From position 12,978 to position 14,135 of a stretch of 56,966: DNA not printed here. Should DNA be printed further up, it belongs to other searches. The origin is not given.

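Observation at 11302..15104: Cassette-like gene family with DNA-level identical export and anchoring modules around divergent, AT-richer mature domains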

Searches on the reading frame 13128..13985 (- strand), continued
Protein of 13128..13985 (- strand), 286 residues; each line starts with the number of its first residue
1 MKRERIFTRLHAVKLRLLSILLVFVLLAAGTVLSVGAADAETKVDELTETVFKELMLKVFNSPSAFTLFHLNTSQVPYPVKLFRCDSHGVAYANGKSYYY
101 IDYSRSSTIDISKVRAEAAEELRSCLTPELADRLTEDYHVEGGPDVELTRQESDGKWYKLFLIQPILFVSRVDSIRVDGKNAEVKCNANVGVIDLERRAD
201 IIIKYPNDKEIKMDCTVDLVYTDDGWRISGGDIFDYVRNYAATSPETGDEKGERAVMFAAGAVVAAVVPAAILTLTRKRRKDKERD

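Call 66: fold_search(model_id=the predicted structure, library=pdb)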
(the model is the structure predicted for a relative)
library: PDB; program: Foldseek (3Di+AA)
matches with E <= 10: 31; with E <= 0.001: 0
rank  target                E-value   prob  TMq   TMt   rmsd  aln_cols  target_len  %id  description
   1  9gm7_D                1.8e+00  0.05  0.11  0.12  17.2       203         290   13  MukBEF in a nucleotide-bound state with open neck gate (monomer) (released 2025-03-26)
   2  1khc                  3.0e+00  0.07  0.11  0.25  13.7       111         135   14  Crystal Structure of the PWWP Domain of Mammalian DNA Methyltransferase Dnmt3b (released 2002-02-27)
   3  9gm7_C                4.4e+00  0.02  0.10  0.09  17.6       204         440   14  MukBEF in a nucleotide-bound state with open neck gate (monomer) (released 2025-03-26)
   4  9gm9_D                4.6e+00  0.02  0.11  0.12  18.2       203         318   14  MukBEF in a DNA capture state (released 2025-03-26)
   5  7l1i                  4.6e+00  0.02  0.08  0.13  21.5       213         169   10  Crystal structure of the MarR family transcriptional regulator from Acineotobacter baumannii bound to Indole 3 acetic ac (released 2022-02-09)
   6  3l9f_A                4.9e+00  0.02  0.08  0.14  12.3       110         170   13  The Crystal Structure of smu.1604c from Streptococcus mutans UA159 (released 2011-01-05)
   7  3nbx                  5.2e+00  0.03  0.09  0.07  16.0       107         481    8  Crystal structure of E. coli RavA (Regulatory ATPase variant A) in complex with ADP (released 2011-01-12)
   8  1rtw_C                5.8e+00  0.06  0.09  0.13   8.5        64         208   20  X-ray Structure of PF1337, a TenA Homologue from Pyrococcus furiosus. Northeast Structural Genomics Research Consortiu (released 2004-01-13)
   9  9ggc_A                5.8e+00  0.02  0.11  0.06  16.0       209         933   12  Structure of the G848S mutant of human mitochondrial DNA polymerase gamma (released 2025-04-16)
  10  9ggf_A                6.1e+00  0.02  0.10  0.05  16.7       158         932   13  Structure of WT human mitochondrial DNA polymerase gamma (released 2025-04-16)
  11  1rtw_B                7.1e+00  0.05  0.09  0.13   8.6        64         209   20  X-ray Structure of PF1337, a TenA Homologue from Pyrococcus furiosus. Northeast Structural Genomics Research Consortiu (released 2004-01-13)
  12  3flg                  7.1e+00  0.03  0.11  0.24  14.0       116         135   14  The PWWP domain of Human DNA (cytosine-5-)-methyltransferase 3 beta (released 2009-03-31)
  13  9fgm                  7.1e+00  0.01  0.11  0.06  22.6       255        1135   14  Cryo-EM structure of Legionella effector SdeC (3D flexible refinement) (released 2025-06-04)
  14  9bp3_E                8.4e+00  0.06  0.10  0.24  18.4       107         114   12  Human Amylin1 Receptor in complex with Gs and cagrilintide (released 2025-04-23)
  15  6y4l_A                8.4e+00  0.04  0.10  0.13  13.5       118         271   14  Crystal structure of human ER membrane protein complex subunits EMC2 and EMC9 (released 2020-05-27)
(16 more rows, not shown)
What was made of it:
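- Tried and rejected: The P4 fold search found nothing (call 66).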

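Call 70: find_encoding_contigs(protein=P0027, flank=7000, max_places=10)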
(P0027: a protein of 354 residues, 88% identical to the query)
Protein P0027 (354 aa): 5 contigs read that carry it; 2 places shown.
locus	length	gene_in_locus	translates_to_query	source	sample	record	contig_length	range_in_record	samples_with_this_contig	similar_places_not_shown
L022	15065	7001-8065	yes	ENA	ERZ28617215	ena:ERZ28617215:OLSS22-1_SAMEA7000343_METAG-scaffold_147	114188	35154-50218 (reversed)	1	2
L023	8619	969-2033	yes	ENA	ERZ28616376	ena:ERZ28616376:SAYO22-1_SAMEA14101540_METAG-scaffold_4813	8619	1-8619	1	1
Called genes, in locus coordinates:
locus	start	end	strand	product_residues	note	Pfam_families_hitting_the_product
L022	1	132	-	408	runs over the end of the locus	PF01547:SBP_bac_1, PF13416:SBP_bac_8, PF13531:SBP_bac_11, PF13343:SBP_bac_6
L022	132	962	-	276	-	PF00528:BPD_transp_1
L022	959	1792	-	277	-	PF00528:BPD_transp_1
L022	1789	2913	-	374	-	PF00005:ABC_tran, PF08402:TOBE_2 (weak)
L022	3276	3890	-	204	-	PF02163:Peptidase_M50 (weak)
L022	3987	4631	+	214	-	PF00702:Hydrolase, PF13419:HAD_2, PF13242:Hydrolase_like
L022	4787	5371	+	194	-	PF08876:DUF1836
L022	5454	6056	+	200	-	-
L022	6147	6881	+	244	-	-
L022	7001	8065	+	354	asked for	-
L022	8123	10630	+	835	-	PF13529:Peptidase_C39_2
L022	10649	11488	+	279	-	-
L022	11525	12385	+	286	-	-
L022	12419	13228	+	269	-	-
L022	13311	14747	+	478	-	PF01145:Band_7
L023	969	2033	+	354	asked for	-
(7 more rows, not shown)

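Call 71: find_encoding_contigs(protein=P0026, flank=7000, max_places=10)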
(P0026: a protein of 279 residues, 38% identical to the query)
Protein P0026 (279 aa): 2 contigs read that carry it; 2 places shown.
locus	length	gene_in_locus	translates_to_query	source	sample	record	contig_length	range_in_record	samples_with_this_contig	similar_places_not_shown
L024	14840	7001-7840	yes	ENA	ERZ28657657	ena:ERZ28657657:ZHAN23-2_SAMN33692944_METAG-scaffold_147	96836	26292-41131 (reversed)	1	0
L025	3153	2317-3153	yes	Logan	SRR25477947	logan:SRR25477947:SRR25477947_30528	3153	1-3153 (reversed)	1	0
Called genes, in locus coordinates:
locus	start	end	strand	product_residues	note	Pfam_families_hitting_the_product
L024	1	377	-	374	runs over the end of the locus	PF00005:ABC_tran, PF08402:TOBE_2 (weak)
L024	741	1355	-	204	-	PF02163:Peptidase_M50 (weak)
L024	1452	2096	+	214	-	PF00702:Hydrolase, PF13419:HAD_2, PF13242:Hydrolase_like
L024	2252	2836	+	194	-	PF08876:DUF1836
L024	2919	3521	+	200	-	-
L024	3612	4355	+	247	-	-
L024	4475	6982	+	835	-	PF13529:Peptidase_C39_2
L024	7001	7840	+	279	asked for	-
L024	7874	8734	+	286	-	-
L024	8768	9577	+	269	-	PF13577:SnoaL_4 (faint)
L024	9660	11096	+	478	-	PF01145:Band_7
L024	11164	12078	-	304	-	PF00701:DHDPS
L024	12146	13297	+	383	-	PF02547:Queuosine_synth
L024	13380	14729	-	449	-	PF02812:ELFV_dehydrog_N, PF00208:ELFV_dehydrog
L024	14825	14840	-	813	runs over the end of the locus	PF02861:Clp_N, PF23569:NBD_SMAX1 (weak), PF00004:AAA, PF17871:AAA_lid_9, PF00004:AAA, PF07724:AAA_2, PF07728:AAA_5, PF10431:ClpB_D2-small, +8 more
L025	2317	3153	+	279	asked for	?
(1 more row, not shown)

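Call 78: find_encoding_contigs(protein=P0029, flank=6000, max_places=4)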
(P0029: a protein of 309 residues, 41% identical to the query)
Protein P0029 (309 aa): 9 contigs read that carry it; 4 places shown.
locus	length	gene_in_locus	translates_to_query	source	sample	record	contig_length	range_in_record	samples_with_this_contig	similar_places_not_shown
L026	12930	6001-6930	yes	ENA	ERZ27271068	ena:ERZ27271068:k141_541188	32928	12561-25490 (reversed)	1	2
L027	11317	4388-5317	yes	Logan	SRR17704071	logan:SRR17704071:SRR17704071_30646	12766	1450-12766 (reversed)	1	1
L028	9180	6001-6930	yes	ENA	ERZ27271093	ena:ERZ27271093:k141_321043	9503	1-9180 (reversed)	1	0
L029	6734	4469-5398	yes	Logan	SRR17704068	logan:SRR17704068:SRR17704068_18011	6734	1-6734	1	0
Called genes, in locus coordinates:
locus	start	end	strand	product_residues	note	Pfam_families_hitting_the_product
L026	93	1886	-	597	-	PF06100:MCRA, PF13450:NAD_binding_8 (weak)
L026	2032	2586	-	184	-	PF00440:TetR_N (faint), PF14278:TetR_C_8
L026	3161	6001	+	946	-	PF14200:RicinB_lectin_2 (faint), PF01551:Peptidase_M23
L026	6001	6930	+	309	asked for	-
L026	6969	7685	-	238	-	PF01863:YgjP-like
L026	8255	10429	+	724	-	PF16875:Glyco_hydro_36N, PF02065:Melibiase, PF01055:Glyco_hydro_31_2nd, PF16874:Glyco_hydro_36C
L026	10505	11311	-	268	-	PF00106:adh_short, PF01370:Epimerase, PF08659:KR, PF13561:adh_short_C2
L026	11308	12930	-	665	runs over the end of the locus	PF07944:Beta-AFase-like_GH127_cat, PF20736:Glyco_hydro127M (weak), PF20737:Glyco_hydro127C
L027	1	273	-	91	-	?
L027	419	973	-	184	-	PF00440:TetR_N (faint), PF14278:TetR_C_8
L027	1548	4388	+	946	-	PF14200:RicinB_lectin_2 (faint), PF01551:Peptidase_M23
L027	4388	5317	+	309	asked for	-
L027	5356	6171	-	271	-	PF01863:YgjP-like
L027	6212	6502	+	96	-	-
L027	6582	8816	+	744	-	PF16875:Glyco_hydro_36N, PF02065:Melibiase, PF01055:Glyco_hydro_31_2nd, PF16874:Glyco_hydro_36C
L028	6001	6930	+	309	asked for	-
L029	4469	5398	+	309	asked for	-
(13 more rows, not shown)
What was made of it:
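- In another species and genomic context, a RicinB+M23 gene overlaps the start of a P4 homologue of 41% identity (call 78). The M23-P4 pair is conserved in another species and genomic context (call 78).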

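Call 79: find_encoding_contigs(protein=P0033, flank=6000, max_places=4)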
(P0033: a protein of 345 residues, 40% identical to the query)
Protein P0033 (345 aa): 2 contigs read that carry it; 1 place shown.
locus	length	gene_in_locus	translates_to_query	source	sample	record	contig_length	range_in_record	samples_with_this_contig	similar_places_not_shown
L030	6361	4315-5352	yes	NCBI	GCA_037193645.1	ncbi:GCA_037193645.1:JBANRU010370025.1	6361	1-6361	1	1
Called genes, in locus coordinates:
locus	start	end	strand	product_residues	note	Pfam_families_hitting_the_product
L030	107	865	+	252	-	-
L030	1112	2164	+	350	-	-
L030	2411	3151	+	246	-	PF01551:Peptidase_M23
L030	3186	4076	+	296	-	-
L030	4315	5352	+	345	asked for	-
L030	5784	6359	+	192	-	?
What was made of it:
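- In L030 an M23 gene lies two genes upstream of another P4 homologue (call 79).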
